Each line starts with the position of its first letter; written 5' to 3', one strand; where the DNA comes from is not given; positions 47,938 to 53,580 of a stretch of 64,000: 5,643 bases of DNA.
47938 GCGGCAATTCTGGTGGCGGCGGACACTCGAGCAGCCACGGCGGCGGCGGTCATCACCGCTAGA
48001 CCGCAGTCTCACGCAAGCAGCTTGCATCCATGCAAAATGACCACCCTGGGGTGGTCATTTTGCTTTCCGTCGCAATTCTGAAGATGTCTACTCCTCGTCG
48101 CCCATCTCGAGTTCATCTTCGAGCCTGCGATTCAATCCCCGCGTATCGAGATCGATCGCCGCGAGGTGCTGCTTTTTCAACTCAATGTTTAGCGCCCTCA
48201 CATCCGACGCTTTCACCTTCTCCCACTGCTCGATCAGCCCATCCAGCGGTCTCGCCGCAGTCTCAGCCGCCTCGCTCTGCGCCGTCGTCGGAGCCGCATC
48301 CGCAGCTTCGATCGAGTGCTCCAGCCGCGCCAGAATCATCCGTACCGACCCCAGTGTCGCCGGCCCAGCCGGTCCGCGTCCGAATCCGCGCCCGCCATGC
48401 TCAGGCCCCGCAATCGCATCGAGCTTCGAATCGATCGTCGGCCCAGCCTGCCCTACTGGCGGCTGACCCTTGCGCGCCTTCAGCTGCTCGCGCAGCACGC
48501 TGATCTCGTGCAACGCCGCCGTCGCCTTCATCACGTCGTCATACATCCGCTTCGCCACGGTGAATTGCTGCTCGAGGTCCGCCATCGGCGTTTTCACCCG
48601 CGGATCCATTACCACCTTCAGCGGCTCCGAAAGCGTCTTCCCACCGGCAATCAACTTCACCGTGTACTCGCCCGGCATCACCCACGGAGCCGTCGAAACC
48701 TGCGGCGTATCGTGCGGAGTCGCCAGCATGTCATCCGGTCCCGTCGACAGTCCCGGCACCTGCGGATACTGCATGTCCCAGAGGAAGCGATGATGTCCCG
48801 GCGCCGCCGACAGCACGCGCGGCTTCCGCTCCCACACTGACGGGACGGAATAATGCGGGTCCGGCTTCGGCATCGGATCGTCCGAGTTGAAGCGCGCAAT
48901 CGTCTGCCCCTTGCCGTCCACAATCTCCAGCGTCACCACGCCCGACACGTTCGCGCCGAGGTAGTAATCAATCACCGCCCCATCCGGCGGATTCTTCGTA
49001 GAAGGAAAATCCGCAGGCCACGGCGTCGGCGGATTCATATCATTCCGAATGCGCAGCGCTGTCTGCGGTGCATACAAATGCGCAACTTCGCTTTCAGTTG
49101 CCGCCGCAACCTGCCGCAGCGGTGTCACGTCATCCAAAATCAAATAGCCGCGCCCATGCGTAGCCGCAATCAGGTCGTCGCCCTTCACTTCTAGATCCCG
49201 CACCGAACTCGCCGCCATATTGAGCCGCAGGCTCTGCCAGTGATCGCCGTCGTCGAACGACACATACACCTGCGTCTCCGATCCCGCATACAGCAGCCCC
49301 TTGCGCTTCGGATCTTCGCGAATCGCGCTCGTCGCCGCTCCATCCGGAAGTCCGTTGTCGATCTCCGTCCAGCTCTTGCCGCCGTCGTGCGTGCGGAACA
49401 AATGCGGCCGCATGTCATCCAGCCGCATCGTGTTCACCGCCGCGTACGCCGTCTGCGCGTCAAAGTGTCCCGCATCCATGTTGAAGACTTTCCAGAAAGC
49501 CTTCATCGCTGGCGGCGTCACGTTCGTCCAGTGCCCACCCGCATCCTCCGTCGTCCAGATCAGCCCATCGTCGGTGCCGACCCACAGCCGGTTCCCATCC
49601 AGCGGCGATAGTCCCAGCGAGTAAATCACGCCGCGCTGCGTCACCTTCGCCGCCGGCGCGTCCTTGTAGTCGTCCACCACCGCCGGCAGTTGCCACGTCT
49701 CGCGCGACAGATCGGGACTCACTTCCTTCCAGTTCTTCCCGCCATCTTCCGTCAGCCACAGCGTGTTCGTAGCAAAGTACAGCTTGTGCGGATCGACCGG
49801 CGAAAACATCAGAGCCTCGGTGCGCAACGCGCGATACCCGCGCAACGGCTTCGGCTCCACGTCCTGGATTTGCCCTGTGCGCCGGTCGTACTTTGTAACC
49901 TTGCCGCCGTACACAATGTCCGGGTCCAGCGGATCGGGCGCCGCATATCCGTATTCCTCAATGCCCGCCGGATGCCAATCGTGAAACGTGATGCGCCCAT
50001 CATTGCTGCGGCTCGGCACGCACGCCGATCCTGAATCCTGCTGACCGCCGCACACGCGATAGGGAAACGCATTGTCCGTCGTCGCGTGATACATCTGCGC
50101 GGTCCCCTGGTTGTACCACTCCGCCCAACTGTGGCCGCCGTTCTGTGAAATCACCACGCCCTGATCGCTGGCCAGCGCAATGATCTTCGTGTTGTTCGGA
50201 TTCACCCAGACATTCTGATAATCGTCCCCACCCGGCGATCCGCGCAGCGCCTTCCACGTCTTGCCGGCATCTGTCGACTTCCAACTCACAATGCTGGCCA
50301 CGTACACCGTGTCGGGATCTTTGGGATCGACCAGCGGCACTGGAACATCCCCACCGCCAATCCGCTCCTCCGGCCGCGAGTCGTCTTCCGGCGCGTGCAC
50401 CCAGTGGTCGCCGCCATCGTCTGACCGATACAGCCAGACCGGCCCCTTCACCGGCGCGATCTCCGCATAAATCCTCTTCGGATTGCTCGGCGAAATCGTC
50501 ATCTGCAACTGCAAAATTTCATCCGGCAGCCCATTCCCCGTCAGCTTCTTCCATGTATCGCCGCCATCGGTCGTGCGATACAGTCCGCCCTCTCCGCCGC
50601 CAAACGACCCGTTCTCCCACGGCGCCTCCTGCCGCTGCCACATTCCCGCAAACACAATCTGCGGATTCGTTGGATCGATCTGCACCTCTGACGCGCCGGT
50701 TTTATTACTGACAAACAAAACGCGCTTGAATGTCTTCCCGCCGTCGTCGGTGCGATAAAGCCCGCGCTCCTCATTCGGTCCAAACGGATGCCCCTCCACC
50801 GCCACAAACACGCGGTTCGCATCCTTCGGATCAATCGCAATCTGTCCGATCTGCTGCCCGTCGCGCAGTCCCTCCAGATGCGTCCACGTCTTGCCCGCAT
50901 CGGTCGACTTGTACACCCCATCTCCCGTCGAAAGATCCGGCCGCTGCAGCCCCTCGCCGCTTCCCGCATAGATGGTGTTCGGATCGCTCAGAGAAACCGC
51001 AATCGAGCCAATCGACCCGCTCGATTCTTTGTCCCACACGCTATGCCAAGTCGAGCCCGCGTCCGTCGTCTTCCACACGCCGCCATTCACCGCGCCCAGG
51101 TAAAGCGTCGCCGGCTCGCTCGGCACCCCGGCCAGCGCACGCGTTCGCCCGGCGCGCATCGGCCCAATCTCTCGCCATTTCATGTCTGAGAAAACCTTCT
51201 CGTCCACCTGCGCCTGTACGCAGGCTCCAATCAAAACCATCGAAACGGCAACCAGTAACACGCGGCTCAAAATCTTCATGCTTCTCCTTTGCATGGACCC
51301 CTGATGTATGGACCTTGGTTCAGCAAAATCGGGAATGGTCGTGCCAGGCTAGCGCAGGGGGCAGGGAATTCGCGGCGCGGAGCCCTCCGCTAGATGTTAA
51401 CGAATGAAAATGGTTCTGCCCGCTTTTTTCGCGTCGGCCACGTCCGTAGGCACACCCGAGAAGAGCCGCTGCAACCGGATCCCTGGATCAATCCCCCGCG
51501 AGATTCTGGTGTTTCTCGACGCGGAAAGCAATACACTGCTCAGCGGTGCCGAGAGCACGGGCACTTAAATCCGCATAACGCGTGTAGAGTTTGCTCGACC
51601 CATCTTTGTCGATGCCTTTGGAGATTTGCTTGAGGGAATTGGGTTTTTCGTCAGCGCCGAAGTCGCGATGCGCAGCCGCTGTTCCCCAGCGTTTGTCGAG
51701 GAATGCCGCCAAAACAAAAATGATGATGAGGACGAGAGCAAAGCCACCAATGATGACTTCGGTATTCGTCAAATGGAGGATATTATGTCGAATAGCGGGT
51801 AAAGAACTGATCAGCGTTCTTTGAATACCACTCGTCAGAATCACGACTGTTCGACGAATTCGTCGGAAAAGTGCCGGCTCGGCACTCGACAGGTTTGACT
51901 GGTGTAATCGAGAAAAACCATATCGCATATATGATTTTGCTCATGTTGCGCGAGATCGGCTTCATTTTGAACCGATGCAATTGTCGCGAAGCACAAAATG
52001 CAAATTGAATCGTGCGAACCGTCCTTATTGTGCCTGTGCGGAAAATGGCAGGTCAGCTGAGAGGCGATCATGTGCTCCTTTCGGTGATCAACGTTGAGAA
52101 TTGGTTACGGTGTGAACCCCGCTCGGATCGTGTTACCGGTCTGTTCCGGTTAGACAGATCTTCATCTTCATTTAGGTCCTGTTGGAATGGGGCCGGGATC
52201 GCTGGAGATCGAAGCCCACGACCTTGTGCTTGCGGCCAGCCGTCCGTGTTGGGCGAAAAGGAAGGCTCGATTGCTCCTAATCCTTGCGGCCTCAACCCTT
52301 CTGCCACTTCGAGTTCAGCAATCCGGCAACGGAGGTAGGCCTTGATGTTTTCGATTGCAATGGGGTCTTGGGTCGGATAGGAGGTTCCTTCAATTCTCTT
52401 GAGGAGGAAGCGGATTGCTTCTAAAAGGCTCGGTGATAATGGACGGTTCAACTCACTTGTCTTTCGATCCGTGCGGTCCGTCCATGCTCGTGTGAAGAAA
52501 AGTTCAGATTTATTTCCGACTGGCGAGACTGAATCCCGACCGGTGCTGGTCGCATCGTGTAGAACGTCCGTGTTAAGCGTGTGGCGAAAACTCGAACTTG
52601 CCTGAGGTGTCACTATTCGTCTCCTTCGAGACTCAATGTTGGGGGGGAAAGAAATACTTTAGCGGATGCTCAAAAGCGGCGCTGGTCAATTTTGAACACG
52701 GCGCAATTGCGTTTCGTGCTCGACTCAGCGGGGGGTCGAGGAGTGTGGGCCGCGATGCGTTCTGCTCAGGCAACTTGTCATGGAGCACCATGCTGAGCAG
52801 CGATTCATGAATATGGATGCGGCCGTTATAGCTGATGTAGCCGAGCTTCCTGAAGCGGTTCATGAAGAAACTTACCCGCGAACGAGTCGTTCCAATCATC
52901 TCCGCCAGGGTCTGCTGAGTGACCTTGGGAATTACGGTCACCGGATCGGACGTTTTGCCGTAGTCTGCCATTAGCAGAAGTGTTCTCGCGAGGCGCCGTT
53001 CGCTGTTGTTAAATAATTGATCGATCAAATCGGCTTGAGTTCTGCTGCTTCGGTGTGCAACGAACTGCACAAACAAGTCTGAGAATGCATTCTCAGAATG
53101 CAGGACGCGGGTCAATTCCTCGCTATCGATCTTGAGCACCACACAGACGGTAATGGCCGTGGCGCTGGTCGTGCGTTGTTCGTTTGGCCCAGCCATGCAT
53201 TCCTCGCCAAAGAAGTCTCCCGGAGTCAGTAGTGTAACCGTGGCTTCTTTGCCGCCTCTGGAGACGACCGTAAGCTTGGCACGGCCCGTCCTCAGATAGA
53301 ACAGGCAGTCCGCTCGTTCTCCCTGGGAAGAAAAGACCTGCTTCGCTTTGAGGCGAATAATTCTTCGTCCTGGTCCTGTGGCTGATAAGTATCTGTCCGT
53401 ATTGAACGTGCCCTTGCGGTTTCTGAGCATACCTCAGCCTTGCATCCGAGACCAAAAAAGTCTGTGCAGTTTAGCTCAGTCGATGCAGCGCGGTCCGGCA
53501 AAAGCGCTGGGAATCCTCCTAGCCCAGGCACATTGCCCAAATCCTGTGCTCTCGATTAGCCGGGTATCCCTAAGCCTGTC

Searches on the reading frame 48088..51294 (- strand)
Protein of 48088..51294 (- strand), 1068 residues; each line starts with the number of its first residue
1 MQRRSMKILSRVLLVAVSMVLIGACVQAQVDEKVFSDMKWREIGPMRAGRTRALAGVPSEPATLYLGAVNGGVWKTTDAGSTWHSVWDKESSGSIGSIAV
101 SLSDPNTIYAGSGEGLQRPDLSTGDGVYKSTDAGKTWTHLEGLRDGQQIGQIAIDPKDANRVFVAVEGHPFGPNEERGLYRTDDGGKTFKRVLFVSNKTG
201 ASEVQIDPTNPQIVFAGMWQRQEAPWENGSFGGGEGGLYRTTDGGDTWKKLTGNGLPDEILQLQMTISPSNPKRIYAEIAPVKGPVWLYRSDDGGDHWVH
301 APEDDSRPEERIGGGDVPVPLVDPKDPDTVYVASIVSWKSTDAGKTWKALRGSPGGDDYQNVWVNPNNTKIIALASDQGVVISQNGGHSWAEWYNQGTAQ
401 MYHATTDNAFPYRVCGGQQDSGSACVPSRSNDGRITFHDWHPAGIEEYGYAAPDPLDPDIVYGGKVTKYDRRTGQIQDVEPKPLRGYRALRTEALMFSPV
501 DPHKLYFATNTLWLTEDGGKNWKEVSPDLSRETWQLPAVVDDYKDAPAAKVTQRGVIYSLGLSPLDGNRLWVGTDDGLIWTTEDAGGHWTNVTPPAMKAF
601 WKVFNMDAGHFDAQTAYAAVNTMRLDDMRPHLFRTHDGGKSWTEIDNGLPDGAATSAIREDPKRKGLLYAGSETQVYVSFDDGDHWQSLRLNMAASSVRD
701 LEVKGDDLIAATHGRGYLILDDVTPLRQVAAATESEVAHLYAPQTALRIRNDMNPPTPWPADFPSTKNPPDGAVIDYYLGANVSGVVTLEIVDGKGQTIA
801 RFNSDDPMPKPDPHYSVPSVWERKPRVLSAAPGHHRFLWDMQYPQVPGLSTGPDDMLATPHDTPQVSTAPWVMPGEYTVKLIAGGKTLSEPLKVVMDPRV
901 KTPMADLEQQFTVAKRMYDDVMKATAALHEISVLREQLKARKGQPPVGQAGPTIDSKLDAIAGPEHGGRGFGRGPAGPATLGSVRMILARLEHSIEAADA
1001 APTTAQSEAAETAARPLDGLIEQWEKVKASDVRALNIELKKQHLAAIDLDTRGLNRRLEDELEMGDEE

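Call 77: search_protein_families(library=pfam, proteins=[window:48088-51294:-], max_evalue=0.001)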
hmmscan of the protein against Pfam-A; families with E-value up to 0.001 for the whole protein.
window:48088-51294:- (1068 aa): 5 families
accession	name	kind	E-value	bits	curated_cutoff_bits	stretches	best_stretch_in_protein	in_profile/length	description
PF15902.12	Sortilin-Vps10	-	3.1e-37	128.9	33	3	127-252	3-113/446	Sortilin, neurotensin receptor 3,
PF02012.26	BNR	-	1.8e-09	36.6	27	0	239-250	1-12/12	BNR/Asp-box repeat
PF13088.12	BNR_2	-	3.2e-07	30.4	31.4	0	128-300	85-250/277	BNR repeat-like domain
PF15899.11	BNR_6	-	8.2e-07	28.9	27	0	128-140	2-14/14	BNR-Asp box repeat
PF14870.12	PSII_BNR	-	0.00019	21.3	27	0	632-702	84-152/303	Photosynthesis system II assembly factor YCF48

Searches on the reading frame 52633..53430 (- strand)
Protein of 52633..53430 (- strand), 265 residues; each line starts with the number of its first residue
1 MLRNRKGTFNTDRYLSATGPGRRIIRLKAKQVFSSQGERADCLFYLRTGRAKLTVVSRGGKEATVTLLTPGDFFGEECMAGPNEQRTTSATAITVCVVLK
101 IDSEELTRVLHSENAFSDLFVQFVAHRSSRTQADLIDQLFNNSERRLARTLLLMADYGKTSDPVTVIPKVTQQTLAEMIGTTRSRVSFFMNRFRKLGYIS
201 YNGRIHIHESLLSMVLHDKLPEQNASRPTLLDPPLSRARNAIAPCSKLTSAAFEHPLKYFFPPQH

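Call 77: search_protein_families(library=pfam, proteins=[window:52633-53430:-], max_evalue=0.001)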
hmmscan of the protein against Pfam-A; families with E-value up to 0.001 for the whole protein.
window:52633-53430:- (265 aa): 2 families
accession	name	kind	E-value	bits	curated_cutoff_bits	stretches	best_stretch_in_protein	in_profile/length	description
PF00027.35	cNMP_binding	-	1.1e-18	67.4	27.5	1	26-111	3-87/89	Cyclic nucleotide-binding domain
PF13545.12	HTH_Crp_2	-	4.9e-13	49.3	27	1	146-208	2-62/70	Crp-like helix-turn-helix domain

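Call 79: search_protein_families(library=padloc, proteins=[window:52633-53430:-], max_evalue=0.01)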
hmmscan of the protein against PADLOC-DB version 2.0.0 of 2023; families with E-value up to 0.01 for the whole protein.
window:52633-53430:- (265 aa): 4 families
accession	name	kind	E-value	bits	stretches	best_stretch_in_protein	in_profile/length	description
PDLC00731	Effector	-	8.9e-07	26.2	1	24-127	42-140/306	TIR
PDLC02371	PycTIR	-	1.5e-05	22.5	1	25-128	40-138/288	-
PDLC00732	Effector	-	2.3e-05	21.5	1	23-112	37-121/301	TIR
PDLC00734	PycC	-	2.7e-05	21.4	1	20-115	31-125/374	Pycsar cyclase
